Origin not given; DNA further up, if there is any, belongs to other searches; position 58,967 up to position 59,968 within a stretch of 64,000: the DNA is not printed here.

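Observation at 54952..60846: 7-deazaguanine genes (QueC-like, divergent QueF-like, YhhQ transporter) clustered with NodU-type carbamoyltransferase, LmbE-type deacetylase, GT2 and Erm/KsgA-like methyltransferase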

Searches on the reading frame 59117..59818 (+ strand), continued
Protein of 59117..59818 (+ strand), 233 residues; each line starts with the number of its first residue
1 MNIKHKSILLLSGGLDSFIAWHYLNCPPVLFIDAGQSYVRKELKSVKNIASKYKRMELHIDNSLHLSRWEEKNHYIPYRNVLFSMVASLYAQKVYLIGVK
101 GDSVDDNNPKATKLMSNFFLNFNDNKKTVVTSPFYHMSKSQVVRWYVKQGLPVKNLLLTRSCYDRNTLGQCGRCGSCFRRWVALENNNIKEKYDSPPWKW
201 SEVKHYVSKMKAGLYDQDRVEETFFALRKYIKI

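Call 24: search_protein_families(library=pfam, proteins=[L011:7846-8229:+, L011:8450-8761:+, L011:16030-16890:+, L011:16985-18754:-, L011:6509-7780:-, L060:3512-4564:+, L060:2424-3410:-, L060:514-2400:-, L008:10683-11270:+, L011:15211-15660:+], max_evalue=0.01)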
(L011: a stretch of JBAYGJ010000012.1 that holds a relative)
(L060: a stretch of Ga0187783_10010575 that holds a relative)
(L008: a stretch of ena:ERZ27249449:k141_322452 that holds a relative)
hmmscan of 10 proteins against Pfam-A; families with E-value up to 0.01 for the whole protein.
L011:7846-8229:+ (127 aa): 0 families

L011:8450-8761:+ (103 aa): 0 families

L011:16030-16890:+ (286 aa): 0 families

L011:16985-18754:- (589 aa): 5 families
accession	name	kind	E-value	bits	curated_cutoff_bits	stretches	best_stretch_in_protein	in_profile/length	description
PF22505.1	RNase_J_b_CASP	-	1.4e-42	144.9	27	1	257-381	2-126/126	Ribonuclease J, beta-CASP domain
PF17770.6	RNase_J_C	-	8.1e-32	110.7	23.8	1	488-589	1-102/102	Ribonuclease J C-terminal domain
PF00753.33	Lactamase_B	-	1.6e-09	38.4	22.7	1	52-199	6-150/196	Metallo-beta-lactamase superfamily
PF12706.13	Lactamase_B_2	-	2.2e-08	34.4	27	1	94-203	28-147/200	Beta-lactamase superfamily domain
PF07521.17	RMMBL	-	1.5e-05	25.4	21.6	1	392-440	7-57/63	Zn-dependent metallo-hydrolase RNA specificity domain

L011:6509-7780:- (423 aa): 2 families
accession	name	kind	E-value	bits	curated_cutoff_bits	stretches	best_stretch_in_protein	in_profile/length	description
PF00561.26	Abhydrolase_1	-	7e-08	32.9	25.8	1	90-210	3-103/245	alpha/beta hydrolase fold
PF12146.15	Hydrolase_4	-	5.6e-05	23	27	1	127-368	43-209/239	Serine aminopeptidase, S33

L060:3512-4564:+ (350 aa): 1 family
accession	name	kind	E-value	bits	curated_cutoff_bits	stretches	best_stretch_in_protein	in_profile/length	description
PF01636.29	APH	-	2.1e-19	70.7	23.2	1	53-264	9-213/239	Phosphotransferase enzyme family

L060:2424-3410:- (328 aa): 1 family
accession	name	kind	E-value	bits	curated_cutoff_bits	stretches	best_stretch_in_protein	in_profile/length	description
PF23642.1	YnhH-like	-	0.0076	16.8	27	0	53-71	33-51/64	YnhH-like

L060:514-2400:- (628 aa): 4 families
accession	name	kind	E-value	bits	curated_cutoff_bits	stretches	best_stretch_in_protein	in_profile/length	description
PF00733.27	Asn_synthase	-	2.2e-94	317.5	21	1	243-625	2-354/354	Asparagine synthase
PF13537.11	GATase_7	-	2.1e-47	160.6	25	1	48-167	1-122/123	Glutamine amidotransferase domain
PF13522.11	GATase_6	-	3.7e-44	150.4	27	1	33-162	1-130/130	Glutamine amidotransferase domain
PF12481.13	DUF3700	-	7.8e-05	22.7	27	1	117-162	126-171/228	Aluminium induced protein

L008:10683-11270:+ (195 aa): 3 families
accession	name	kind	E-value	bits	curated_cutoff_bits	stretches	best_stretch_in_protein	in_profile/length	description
PF13173.12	AAA_14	-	0.0005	20.5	27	1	3-69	2-69/129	AAA domain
PF00004.35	AAA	-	0.0032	18.3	21.2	1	9-98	4-92/131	ATPase family associated with various cellular activities (AAA)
PF01712.25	dNK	-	0.0093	16.2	27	0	6-39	1-34/203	Deoxynucleoside kinase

L011:15211-15660:+ (149 aa): 8 families
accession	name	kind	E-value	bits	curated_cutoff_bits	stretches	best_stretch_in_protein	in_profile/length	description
PF00583.31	Acetyltransf_1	-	2.4e-13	50.8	20.7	1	24-121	17-116/116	Acetyltransferase (GNAT) family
PF13508.13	Acetyltransf_7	-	1.4e-11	45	27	1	40-122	3-83/84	Acetyltransferase (GNAT) domain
PF13673.13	Acetyltransf_10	-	1.9e-07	31.5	23.6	1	35-105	26-93/128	Acetyltransferase (GNAT) domain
PF13420.13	Acetyltransf_4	-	0.00014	22.4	24.3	1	5-105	1-117/155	Acetyltransferase (GNAT) domain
PF13302.13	Acetyltransf_3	-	0.0003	21.9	25.4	1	20-110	29-125/138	Acetyltransferase (GNAT) domain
PF13527.13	Acetyltransf_9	-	0.001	19.5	25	1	64-103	71-110/127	Acetyltransferase (GNAT) domain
PF17013.11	Acetyltransf_15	-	0.0014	18.5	35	1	67-112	74-112/210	Putative acetyl-transferase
PF05301.17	Acetyltransf_16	-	0.0029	17.9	27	1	65-110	101-145/173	GNAT acetyltransferase, Mec-17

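Call 53: search_solved_structures(query=A1, max_evalue=0.001, show_alignments=1)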
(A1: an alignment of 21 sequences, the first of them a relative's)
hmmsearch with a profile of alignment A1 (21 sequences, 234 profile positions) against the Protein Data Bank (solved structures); distinct sequences matched with E-value up to 0.001: 3.
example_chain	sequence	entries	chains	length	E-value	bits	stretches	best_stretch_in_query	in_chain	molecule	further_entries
3bl5_A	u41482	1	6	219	3.8e-11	45.9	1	3-180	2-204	Queuosine biosynthesis protein queC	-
9nto_B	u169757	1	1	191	5.6e-11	45.4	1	6-180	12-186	Cap9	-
2pg3_A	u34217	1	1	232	1.3e-10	44.2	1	7-180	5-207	Queuosine biosynthesis protein queC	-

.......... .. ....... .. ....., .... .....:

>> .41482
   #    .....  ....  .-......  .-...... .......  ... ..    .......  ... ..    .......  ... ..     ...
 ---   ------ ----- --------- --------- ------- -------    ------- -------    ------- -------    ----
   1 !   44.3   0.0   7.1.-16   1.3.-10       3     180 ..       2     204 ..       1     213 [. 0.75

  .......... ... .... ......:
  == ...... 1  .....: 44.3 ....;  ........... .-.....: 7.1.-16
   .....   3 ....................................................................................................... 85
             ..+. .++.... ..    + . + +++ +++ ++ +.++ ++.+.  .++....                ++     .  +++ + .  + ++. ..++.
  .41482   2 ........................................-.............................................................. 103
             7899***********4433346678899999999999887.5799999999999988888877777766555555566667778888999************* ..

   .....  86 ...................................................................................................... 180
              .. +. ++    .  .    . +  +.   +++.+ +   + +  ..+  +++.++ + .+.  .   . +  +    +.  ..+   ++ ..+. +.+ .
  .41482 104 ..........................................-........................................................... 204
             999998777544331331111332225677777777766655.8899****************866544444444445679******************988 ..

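Call 70: search_protein_families(library=padloc, proteins=[window:59117-59818:+], max_evalue=0.001)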
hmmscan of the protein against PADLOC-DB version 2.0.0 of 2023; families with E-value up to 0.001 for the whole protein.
window:59117-59818:+ (233 aa): 2 families
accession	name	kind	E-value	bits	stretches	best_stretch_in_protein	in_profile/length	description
PDLC00911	QueC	-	1.9e-18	65.3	1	4-181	5-182/190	QueC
PDLC02214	QatC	-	0.00037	17.5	0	4-20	148-164/453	-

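Call 73: search_protein_families(library=phrogs, proteins=[L009:8906-9796:+, L009:10493-11500:+, L009:12505-13425:+, L009:13429-14925:+, window:59117-59818:+], max_evalue=0.001)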
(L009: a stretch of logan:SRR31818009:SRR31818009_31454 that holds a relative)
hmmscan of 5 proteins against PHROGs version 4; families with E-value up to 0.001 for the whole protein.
L009:8906-9796:+ (296 aa): 6 families
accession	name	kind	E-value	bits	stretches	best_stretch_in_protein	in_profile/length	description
phrog_1802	-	other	2.9e-14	53.8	1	4-284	45-367/556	radical SAM domain-containing protein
phrog_13987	-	other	5.8e-08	33.4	1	5-86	17-102/274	radical SAM domain-containing protein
phrog_19488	-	other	3.3e-06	27.8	1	5-79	52-131/319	radical SAM domain-containing protein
phrog_21308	-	other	2e-05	23.9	1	5-76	415-490/735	radical SAM domain-containing protein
phrog_14086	-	other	6.6e-05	23.5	1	3-84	87-174/353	radical SAM domain-containing protein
phrog_626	-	DNA, RNA and nucleotide metabolism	0.00061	20.4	0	5-73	19-89/164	anaerobic ribonucleotide reductase small subunit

L009:10493-11500:+ (335 aa): 2 families
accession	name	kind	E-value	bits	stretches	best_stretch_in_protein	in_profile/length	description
phrog_2170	-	moron, auxiliary metabolic gene and host takeover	1.5e-09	38.4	1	78-292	83-316/374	glycosyltransferase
phrog_4356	-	moron, auxiliary metabolic gene and host takeover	0.00041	20.7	1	143-296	113-241/307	glycosyltransferase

L009:12505-13425:+ (306 aa): 1 family
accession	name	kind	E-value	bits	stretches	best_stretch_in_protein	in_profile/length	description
phrog_2170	-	moron, auxiliary metabolic gene and host takeover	0.0001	22.5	1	34-260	70-295/374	glycosyltransferase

L009:13429-14925:+ (498 aa): 2 families
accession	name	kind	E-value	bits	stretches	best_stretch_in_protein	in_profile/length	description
phrog_887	-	moron, auxiliary metabolic gene and host takeover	1.2e-42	147.5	1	111-494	74-475/509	queuine tRNA-ribosyltransferase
phrog_7068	-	moron, auxiliary metabolic gene and host takeover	1.1e-07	32.2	1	178-246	109-178/346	queuine tRNA-ribosyltransferase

window:59117-59818:+ (233 aa): 2 families
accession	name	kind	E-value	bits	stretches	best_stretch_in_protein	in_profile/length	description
phrog_1550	-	moron, auxiliary metabolic gene and host takeover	2.7e-26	93.3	1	5-194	146-357/418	QueC-like queuosine biosynthesis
phrog_10428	-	other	1.6e-07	31.4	1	74-191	346-467/476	L-glutamine-D-fructose-6-phosphate aminotransferase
